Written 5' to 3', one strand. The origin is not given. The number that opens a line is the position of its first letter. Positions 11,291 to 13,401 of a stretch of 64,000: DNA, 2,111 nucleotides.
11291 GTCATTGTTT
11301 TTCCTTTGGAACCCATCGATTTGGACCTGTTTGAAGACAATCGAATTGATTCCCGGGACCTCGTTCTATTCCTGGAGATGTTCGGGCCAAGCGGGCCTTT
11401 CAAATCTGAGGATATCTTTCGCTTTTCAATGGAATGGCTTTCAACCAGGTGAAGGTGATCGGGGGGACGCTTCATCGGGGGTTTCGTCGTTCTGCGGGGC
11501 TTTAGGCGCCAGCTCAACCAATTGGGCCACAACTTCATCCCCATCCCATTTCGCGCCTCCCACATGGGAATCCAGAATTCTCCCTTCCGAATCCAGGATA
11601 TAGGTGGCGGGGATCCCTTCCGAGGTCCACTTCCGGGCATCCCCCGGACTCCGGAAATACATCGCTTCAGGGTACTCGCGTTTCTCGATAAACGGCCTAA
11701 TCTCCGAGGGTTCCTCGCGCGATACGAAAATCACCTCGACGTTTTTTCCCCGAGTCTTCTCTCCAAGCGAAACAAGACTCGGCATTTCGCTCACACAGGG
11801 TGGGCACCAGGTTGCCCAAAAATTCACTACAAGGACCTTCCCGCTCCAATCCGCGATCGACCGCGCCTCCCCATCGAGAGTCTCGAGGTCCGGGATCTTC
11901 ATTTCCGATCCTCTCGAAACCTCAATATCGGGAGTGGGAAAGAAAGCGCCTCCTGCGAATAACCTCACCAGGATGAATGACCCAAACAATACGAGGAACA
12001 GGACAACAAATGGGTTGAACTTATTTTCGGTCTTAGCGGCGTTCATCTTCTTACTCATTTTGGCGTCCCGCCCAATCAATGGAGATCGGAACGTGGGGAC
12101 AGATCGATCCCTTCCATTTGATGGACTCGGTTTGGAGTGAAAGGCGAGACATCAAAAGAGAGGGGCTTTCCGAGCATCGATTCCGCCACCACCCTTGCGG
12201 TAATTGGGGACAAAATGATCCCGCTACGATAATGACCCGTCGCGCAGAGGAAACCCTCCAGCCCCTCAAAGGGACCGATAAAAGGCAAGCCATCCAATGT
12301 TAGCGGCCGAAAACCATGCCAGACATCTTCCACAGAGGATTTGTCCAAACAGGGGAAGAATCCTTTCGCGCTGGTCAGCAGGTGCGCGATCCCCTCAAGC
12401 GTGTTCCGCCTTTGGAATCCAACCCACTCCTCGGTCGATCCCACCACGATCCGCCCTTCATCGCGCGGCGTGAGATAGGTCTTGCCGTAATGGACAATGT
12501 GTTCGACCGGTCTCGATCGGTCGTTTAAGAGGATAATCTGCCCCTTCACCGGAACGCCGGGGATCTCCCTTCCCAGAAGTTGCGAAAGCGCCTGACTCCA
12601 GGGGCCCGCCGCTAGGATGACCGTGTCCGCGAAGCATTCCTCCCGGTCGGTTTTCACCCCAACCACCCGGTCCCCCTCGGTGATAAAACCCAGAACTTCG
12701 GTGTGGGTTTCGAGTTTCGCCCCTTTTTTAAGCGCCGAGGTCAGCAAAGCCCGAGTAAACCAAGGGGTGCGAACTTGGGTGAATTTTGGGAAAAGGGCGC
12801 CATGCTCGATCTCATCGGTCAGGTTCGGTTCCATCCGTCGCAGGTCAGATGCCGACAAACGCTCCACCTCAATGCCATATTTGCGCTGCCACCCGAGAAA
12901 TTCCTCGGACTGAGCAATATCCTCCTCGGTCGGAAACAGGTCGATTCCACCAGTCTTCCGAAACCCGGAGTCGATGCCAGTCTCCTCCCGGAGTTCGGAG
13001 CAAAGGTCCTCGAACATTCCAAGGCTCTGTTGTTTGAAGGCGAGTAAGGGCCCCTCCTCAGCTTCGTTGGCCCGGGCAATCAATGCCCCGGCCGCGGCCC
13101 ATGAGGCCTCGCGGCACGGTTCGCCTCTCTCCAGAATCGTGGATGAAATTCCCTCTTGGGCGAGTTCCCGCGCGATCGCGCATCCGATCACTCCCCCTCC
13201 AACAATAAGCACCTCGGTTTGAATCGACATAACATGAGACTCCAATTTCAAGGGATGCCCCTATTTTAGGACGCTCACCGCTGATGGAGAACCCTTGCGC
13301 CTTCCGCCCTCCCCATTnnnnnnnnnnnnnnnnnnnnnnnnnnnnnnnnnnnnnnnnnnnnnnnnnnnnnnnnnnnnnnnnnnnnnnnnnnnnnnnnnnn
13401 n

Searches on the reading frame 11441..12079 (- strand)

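Call 49: search_protein_families(library=pfam, proteins=[window:11441-12079:-], max_evalue=0.0001)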
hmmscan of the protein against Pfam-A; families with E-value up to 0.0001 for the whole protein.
window:11441-12079:- (212 aa): 4 families
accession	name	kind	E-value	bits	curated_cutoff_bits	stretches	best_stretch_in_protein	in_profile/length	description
PF00578.27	AhpC-TSA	-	4.5e-17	62.6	26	1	64-168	7-121/124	AhpC/TSA family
PF08534.16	Redoxin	-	3.3e-16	59.8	26.6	1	60-179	4-139/148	Redoxin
PF13905.12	Thioredoxin_8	-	2.4e-10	41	27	1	80-168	1-94/94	Thioredoxin-like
PF00085.26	Thioredoxin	-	1.5e-06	28.6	23.5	1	79-144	17-81/103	Thioredoxin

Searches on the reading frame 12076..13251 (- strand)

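Call 3: search_protein_families(library=pfam, proteins=[window:12076-13251:-], max_evalue=0.01)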
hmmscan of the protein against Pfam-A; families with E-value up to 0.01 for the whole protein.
window:12076-13251:- (391 aa): 11 families
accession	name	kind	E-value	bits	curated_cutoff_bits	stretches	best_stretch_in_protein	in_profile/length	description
PF01266.30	DAO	-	2.7e-77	261.1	27.9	1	14-357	2-352/353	FAD dependent oxidoreductase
PF01494.25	FAD_binding_3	-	8.8e-09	35.5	22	1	12-234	2-175/349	FAD binding domain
PF00890.30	FAD_binding_2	-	7.5e-08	32.4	20.4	1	14-225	2-212/414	FAD binding domain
PF07992.20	Pyr_redox_2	-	5.1e-07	29.8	26.1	1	12-49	143-180/291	Pyridine nucleotide-disulphide oxidoreductase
PF03486.20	HI0933_like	-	3.3e-06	27.2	50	1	146-219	94-166/244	HI0933-like protein Rossmann domain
PF13738.12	Pyr_redox_3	-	1.7e-05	24.7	30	0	15-44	1-31/305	Pyridine nucleotide-disulphide oxidoreductase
PF00070.33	Pyr_redox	-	5.9e-05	23.9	22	1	14-47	2-35/82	Pyridine nucleotide-disulphide oxidoreductase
PF13450.12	NAD_binding_8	-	0.00014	22.5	21.9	1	16-44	1-29/68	NAD(P)-binding Rossmann-like domain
PF01134.28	GIDA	-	0.0021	17.7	22.1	0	176-231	107-164/391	Glucose inhibited division protein A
PF12831.13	FAD_oxidored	-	0.0025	17.6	27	0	13-205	1-134/416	FAD dependent oxidoreductase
PF13454.12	NAD_binding_9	-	0.008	16.6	21.8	0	164-216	101-153/155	FAD-NAD(P)-binding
